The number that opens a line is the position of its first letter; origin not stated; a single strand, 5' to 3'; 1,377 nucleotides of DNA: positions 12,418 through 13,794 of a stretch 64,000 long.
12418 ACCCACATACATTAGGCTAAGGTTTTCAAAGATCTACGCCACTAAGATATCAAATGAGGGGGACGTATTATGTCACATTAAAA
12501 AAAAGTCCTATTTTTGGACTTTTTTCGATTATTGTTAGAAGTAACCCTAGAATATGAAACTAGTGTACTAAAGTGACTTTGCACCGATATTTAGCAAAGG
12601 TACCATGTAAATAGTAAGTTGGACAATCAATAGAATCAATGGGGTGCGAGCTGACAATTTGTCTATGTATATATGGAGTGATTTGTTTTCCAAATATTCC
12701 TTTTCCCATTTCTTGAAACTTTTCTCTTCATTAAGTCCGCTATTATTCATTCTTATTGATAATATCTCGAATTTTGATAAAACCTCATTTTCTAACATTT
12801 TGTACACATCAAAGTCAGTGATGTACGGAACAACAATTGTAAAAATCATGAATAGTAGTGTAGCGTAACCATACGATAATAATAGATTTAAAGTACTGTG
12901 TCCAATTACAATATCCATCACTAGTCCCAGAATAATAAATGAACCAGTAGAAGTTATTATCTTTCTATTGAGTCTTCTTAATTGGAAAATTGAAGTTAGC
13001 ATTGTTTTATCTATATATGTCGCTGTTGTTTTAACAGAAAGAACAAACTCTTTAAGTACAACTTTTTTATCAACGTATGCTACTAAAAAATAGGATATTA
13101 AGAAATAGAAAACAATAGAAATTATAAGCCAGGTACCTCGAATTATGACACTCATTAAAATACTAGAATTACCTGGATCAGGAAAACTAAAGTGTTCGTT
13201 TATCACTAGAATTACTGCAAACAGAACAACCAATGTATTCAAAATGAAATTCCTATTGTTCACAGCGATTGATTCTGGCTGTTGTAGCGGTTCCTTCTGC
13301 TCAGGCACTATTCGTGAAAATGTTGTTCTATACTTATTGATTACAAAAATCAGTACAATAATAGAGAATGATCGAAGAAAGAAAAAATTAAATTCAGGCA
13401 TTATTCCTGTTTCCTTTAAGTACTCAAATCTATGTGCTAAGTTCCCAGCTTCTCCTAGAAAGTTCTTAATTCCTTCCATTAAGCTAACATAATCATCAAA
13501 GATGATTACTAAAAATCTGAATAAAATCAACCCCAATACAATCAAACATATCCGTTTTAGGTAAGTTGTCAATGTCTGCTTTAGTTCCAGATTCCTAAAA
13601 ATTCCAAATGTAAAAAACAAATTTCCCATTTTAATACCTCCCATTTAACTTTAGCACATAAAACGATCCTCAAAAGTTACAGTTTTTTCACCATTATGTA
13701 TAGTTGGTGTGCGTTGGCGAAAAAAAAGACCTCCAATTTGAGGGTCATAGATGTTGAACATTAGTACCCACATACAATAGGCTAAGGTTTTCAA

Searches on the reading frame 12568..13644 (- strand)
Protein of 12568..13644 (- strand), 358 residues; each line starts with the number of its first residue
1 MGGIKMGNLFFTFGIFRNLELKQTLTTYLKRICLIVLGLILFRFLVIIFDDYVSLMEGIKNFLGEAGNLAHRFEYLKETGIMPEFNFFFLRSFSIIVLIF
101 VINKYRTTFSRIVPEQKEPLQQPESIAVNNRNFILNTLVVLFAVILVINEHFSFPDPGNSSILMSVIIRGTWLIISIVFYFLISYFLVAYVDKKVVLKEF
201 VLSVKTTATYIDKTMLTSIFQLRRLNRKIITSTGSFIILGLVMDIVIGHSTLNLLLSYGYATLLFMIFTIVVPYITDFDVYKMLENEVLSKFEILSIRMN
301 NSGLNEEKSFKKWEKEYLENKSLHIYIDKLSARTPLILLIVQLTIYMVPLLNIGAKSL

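Call 11: search_protein_families(library=pfam, proteins=[window:12568-13644:-])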
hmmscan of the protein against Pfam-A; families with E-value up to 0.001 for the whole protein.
window:12568-13644:- (358 aa): 0 families

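Call 52: search_protein_families(library=padloc, proteins=[window:12568-13644:-], max_evalue=0.001)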
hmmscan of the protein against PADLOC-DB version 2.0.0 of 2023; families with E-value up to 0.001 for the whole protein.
window:12568-13644:- (358 aa): 0 families

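Call 58: list_cluster_members(proteins=[L002:1493-1960:-, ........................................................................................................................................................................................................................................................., window:12568-13644:-, window:21570-22247:-, window:28747-30102:-, window:11319-12182:-])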
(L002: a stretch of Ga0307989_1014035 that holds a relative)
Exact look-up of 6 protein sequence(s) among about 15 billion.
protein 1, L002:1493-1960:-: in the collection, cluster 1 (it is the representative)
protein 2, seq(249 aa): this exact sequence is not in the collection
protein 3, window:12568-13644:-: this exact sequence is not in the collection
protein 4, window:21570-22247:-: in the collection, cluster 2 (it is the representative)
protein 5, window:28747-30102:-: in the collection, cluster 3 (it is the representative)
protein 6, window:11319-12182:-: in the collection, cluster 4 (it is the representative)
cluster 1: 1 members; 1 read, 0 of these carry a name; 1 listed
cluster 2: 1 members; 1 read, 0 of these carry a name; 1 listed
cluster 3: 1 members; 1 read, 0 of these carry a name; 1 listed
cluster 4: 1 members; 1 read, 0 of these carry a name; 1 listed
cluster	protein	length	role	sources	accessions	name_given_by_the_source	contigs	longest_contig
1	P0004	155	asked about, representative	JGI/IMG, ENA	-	-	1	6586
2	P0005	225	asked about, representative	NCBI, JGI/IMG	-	-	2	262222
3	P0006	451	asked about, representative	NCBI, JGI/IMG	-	-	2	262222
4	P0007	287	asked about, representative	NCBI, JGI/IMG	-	-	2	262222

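Call 59: find_encoding_contigs(protein=P0004, flank=10000, max_places=5)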
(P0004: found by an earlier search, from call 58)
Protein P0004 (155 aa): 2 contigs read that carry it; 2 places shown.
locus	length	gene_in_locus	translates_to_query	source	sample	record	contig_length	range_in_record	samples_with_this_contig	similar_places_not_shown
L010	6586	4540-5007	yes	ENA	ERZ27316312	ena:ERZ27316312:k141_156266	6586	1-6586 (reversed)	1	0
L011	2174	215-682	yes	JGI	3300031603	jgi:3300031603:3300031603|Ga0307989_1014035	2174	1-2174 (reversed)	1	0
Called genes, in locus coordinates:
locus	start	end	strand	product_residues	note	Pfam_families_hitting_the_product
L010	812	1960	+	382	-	-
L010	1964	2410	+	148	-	-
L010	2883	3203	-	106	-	-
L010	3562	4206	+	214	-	PF07690:MFS_1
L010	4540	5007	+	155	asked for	PF00583:Acetyltransf_1, PF13673:Acetyltransf_10, PF13508:Acetyltransf_7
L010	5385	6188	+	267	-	PF01416:PseudoU_synth_1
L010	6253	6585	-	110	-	?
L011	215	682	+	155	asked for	PF00583:Acetyltransf_1, PF13673:Acetyltransf_10, PF13508:Acetyltransf_7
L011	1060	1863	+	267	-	PF01416:PseudoU_synth_1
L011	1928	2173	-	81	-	?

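Call 77: search_protein_families(library=pfam, proteins=[L010:812-1960:+, L010:1964-2410:+, L010:2883-3203:-, L010:3562-4206:+, L010:6253-6585:-], max_evalue=0.01)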
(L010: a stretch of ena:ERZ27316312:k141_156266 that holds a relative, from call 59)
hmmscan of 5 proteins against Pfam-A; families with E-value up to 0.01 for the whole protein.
L010:812-1960:+ (382 aa): 0 families

L010:1964-2410:+ (148 aa): 0 families

L010:2883-3203:- (106 aa): 0 families

L010:3562-4206:+ (214 aa): 1 family
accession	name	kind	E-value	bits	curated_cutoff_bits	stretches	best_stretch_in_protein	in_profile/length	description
PF07690.21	MFS_1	-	2.8e-16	59.8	33.4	2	50-209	14-176/347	Major Facilitator Superfamily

L010:6253-6585:- (110 aa): 2 families
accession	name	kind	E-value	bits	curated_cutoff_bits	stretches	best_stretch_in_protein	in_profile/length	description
PF13610.12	DDE_Tnp_IS240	-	2.2e-20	73.6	27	1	7-90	56-139/139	DDE domain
PF02963.22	EcoRI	-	0.0023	17.5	22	1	7-79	85-155/257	Restriction endonuclease EcoRI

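Call 100: find_homologous_proteins(query=L010:5385-6188:+, max_evalue=1e-40)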
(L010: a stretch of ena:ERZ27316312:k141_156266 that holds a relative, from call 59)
Query L010:5385-6188:+ (267 aa): 5972 proteins with E <= 1e-40 among 8000 candidates; the best 120 are listed.
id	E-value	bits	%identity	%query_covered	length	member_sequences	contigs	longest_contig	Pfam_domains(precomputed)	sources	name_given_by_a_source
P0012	5.1e-158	542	92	100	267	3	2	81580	PF01416.26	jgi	-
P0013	2.9e-146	504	83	100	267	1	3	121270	PF01416.26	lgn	-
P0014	1.5e-142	491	87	93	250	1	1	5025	PF01416.26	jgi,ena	-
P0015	5.7e-141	486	87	93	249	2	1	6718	PF01416.26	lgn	-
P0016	1.3e-140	485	86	93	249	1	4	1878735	PF01416.26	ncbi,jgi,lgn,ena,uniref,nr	ncbi:tRNA pseudouridine synthase A [Candidatus Izimaplasma bacterium HR1]|jgi:tRNA pseudouridine38-4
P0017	3.3e-140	484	87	93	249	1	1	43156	PF01416.26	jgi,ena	-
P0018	6.1e-140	483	86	93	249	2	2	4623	PF01416.26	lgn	-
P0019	6.1e-140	483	86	93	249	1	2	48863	PF01416.26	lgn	-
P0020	6.7e-140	483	85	93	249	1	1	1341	PF01416.26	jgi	jgi:tRNA pseudouridine38-40 synthase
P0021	2.5e-139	481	85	93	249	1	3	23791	PF01416.26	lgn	-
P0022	2.9e-139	481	85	93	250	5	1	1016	PF01416.26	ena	-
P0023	5.3e-139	480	86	93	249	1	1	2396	PF01416.26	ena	-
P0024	2.9e-138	477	85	93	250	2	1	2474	PF01416.26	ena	-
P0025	2.3e-136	471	83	93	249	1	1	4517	PF01416.26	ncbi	-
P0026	3.3e-136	471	82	93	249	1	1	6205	PF01416.26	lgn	-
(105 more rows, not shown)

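Call 101: find_encoding_contigs(protein=P0012, flank=10000, max_places=3)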
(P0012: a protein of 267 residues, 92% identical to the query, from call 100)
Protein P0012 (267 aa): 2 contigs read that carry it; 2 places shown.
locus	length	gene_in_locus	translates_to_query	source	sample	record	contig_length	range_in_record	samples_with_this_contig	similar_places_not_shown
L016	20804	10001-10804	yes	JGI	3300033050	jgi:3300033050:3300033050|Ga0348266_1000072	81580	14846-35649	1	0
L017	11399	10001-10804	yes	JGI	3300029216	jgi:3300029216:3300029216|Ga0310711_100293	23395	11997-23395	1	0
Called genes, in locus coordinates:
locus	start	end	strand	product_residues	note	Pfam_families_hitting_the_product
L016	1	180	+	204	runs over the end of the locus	PF12844:HTH_19 (weak), PF13560:HTH_31, PF01381:HTH_3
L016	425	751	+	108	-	-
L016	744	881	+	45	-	-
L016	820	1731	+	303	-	-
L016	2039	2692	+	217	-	-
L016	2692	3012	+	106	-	-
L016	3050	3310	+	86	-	-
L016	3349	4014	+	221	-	-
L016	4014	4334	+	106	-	-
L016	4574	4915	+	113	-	-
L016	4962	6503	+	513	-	-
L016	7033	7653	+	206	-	-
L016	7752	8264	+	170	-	-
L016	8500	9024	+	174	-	PF08279:HTH_11 (faint), PF13560:HTH_31, PF01381:HTH_3, PF12844:HTH_19, PF07022:Phage_CI_repr (weak)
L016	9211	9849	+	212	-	-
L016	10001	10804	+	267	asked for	PF01416:PseudoU_synth_1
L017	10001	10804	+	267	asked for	PF01416:PseudoU_synth_1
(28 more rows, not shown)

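Call 102: find_encoding_contigs(protein=P0016, flank=10000, max_places=2)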
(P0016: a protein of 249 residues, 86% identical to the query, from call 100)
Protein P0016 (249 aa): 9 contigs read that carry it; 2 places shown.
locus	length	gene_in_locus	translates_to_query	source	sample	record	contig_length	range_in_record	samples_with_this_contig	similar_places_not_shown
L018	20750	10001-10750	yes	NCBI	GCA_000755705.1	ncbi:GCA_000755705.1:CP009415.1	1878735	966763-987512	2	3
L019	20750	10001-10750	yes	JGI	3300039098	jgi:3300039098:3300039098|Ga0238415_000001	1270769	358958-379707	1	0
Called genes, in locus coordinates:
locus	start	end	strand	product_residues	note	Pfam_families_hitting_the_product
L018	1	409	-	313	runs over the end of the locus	PF13102:Phage_int_SAM_5 (weak), PF00589:Phage_integrase, PF22823:MrpR_C_cat (faint)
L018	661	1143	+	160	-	-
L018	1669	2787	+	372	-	-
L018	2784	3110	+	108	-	PF03551:PadR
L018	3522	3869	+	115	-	-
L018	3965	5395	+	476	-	-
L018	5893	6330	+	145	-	PF00392:GntR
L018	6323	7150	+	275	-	PF00005:ABC_tran, PF13304:AAA_21 (faint)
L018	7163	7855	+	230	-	-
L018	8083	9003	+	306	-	PF02661:Fic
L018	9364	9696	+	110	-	-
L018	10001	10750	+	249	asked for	PF01416:PseudoU_synth_1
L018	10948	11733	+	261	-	PF00376:MerR, PF13411:MerR_1, PF07739:TipAS (faint)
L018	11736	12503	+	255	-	PF13484:Fer4_16 (faint), PF00037:Fer4 (faint)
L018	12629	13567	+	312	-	PF01156:IU_nuc_hydro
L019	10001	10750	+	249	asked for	PF01416:PseudoU_synth_1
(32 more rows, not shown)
